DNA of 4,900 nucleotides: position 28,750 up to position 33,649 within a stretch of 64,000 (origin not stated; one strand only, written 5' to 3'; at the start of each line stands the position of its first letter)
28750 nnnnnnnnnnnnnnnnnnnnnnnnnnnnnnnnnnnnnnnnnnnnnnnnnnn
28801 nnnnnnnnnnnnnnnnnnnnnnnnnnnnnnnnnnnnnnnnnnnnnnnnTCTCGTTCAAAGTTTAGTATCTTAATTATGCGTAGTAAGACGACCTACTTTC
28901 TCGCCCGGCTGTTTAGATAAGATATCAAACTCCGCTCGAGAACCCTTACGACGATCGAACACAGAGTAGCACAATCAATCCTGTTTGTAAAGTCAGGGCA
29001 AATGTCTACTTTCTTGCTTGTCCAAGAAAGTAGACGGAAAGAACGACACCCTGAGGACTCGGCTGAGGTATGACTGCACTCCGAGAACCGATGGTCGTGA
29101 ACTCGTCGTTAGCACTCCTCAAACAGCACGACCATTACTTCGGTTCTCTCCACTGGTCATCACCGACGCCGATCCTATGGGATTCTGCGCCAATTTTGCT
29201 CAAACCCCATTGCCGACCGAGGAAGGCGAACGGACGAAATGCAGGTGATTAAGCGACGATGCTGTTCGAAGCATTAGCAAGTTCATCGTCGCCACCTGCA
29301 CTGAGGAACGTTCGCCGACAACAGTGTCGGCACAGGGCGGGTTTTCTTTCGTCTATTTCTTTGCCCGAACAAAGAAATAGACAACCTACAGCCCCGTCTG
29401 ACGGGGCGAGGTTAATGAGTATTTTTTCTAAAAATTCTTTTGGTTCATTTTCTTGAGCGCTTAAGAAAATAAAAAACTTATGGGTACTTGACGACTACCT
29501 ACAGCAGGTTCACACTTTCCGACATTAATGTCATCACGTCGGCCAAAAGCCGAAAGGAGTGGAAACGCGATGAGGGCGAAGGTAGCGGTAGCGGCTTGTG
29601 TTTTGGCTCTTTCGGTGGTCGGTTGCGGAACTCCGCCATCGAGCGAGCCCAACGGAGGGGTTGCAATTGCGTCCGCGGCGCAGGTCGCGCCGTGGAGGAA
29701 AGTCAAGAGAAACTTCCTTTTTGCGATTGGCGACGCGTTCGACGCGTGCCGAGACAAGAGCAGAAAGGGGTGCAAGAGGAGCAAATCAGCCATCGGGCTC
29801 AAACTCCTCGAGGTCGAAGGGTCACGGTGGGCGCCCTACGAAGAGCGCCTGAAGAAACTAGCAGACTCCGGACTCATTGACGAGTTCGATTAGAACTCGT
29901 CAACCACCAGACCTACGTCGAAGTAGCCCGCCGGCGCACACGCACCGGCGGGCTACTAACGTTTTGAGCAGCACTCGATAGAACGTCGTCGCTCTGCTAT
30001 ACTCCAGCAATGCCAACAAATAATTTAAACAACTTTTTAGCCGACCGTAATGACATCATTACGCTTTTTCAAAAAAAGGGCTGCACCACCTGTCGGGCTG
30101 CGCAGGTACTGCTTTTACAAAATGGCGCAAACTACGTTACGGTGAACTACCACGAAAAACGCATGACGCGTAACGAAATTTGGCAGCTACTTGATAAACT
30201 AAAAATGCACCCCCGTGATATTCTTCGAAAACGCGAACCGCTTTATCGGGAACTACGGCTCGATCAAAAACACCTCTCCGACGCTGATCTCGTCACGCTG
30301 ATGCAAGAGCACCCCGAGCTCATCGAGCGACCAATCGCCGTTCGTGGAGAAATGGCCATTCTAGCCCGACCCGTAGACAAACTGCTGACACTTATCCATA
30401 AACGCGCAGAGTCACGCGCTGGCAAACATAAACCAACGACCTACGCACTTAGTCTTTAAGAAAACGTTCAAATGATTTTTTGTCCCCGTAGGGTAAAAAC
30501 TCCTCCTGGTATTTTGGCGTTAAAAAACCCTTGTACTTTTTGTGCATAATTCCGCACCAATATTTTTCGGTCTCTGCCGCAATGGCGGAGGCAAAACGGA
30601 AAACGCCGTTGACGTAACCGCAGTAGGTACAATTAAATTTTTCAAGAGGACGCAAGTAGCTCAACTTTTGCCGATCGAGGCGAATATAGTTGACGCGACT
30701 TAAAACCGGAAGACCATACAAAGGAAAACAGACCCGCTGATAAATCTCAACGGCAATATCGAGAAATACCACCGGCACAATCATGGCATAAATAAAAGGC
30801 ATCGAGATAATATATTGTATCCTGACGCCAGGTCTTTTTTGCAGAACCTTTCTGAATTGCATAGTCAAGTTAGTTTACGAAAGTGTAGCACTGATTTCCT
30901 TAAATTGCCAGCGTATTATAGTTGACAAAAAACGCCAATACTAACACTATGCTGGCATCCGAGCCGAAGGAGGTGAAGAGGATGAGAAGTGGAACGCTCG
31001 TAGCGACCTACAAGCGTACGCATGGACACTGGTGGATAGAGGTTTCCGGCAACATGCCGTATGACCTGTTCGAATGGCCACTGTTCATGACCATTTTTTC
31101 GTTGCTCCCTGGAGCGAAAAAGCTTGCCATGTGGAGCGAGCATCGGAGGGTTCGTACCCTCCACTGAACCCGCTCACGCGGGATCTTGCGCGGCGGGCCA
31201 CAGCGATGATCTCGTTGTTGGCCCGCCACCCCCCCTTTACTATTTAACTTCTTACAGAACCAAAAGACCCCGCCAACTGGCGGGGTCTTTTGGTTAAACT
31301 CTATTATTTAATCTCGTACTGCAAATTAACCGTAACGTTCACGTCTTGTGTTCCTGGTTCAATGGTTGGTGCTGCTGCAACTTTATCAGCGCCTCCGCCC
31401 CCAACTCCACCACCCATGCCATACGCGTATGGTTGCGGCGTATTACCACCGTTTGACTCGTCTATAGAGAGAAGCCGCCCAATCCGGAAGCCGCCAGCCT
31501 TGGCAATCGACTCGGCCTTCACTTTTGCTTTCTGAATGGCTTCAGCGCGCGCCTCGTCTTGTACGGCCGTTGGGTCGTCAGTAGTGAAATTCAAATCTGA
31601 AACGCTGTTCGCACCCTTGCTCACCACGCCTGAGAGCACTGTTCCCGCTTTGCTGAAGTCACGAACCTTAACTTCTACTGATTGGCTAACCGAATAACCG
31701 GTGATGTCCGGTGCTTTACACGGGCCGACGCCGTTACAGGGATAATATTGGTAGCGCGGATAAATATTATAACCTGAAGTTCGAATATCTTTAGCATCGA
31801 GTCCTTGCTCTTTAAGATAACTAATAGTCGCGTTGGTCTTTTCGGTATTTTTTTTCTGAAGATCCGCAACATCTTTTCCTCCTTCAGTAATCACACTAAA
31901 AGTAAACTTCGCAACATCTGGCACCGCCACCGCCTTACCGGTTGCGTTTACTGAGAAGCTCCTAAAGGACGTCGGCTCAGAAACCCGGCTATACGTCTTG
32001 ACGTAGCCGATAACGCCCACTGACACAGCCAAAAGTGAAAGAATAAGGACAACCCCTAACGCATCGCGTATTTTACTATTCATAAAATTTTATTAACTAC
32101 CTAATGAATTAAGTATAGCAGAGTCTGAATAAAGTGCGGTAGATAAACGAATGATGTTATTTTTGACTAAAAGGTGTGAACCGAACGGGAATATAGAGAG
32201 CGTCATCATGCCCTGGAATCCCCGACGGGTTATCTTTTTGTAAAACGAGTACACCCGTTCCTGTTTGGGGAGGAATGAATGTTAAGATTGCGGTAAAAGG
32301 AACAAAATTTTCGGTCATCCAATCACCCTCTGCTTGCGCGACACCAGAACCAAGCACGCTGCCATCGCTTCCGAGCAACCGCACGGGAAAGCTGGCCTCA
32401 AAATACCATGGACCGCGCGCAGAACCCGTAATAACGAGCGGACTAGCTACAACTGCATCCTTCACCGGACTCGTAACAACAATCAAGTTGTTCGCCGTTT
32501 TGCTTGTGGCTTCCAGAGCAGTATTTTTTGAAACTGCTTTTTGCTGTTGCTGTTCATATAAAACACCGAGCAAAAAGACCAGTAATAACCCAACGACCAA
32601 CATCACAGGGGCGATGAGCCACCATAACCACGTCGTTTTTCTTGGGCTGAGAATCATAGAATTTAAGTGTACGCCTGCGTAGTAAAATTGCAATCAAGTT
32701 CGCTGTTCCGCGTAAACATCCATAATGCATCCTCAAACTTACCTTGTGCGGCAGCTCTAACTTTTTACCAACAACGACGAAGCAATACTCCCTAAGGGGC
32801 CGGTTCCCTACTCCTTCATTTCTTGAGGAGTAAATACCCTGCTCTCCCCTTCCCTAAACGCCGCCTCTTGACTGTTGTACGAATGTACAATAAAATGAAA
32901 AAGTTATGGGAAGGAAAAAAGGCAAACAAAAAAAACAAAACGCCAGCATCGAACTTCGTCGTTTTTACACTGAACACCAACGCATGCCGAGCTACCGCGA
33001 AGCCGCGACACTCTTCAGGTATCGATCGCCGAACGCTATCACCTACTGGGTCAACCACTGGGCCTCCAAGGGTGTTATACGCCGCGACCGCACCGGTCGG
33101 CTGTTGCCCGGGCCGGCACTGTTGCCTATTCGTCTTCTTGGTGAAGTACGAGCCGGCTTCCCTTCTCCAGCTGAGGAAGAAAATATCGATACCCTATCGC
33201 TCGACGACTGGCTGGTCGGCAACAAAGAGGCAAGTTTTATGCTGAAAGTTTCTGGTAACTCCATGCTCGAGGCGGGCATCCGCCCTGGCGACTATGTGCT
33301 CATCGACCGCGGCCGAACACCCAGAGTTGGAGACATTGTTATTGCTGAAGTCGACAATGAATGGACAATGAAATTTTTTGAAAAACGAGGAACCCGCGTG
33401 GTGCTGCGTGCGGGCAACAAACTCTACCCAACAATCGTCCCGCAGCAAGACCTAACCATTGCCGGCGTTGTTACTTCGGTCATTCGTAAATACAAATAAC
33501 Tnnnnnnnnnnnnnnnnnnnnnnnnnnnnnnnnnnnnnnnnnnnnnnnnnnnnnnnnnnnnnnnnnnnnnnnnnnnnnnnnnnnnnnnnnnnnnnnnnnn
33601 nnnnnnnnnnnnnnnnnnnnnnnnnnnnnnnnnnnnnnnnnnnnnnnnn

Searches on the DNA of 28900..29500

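Call 88: search_rna_families(source=window, start=28900, end=29500, threshold=evalue, max_evalue=1)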
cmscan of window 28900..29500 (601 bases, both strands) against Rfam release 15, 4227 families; matches with E-value up to 1: 0.
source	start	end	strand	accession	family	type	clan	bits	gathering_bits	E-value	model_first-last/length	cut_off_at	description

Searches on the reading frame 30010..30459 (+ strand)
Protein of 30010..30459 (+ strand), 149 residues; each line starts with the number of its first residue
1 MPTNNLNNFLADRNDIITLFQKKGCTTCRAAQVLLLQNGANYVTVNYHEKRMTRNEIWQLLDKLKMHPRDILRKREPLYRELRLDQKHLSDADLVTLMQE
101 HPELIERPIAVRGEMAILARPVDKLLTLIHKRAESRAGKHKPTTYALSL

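Call 34: search_protein_families(library=pfam, proteins=[window:30010-30459:+], max_evalue=0.001)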
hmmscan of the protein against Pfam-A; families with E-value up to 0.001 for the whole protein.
window:30010-30459:+ (149 aa): 2 families
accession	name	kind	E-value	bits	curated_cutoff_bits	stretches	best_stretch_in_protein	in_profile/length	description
PF03960.21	ArsC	-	4.7e-16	59.3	24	1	21-124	2-75/79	ArsC family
PF00462.30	Glutaredoxin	-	1.2e-05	25.9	22.9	1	17-61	1-45/60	Glutaredoxin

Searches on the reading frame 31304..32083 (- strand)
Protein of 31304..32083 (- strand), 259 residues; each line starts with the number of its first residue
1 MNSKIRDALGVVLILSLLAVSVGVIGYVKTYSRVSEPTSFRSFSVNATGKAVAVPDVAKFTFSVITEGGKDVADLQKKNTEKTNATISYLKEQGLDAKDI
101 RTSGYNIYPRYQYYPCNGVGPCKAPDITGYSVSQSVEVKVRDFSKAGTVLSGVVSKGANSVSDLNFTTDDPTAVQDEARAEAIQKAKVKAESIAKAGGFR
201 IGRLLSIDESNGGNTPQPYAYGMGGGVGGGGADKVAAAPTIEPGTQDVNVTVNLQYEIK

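Call 34: search_protein_families(library=pfam, proteins=[window:31304-32083:-], max_evalue=0.001)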
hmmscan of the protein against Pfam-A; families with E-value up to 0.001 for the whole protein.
window:31304-32083:- (259 aa): 1 family
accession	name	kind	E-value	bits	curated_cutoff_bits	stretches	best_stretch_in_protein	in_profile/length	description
PF04402.19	SIMPL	-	3.8e-54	184.5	25.2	1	44-256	2-205/205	Protein of unknown function (DUF541)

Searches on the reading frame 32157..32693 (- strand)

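Call 34: search_protein_families(library=pfam, proteins=[window:32157-32693:-], max_evalue=0.001)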
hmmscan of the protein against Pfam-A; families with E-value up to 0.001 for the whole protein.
window:32157-32693:- (178 aa): 1 family
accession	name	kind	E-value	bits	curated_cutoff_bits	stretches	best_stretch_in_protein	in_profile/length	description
PF10648.15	Gmad2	-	4.7e-15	56.1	25.7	1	71-157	2-83/86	Immunoglobulin-like domain of bacterial spore germination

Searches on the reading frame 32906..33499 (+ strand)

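Call 98: search_protein_families(library=pfam, proteins=[window:32906-33499:+], max_evalue=0.0001)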
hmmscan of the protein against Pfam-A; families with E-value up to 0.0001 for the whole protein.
window:32906-33499:+ (197 aa): 1 family
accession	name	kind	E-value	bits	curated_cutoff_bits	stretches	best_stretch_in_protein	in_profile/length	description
PF00717.28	Peptidase_S24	-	2.3e-25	89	23.3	1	77-189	2-115/116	Peptidase S24-like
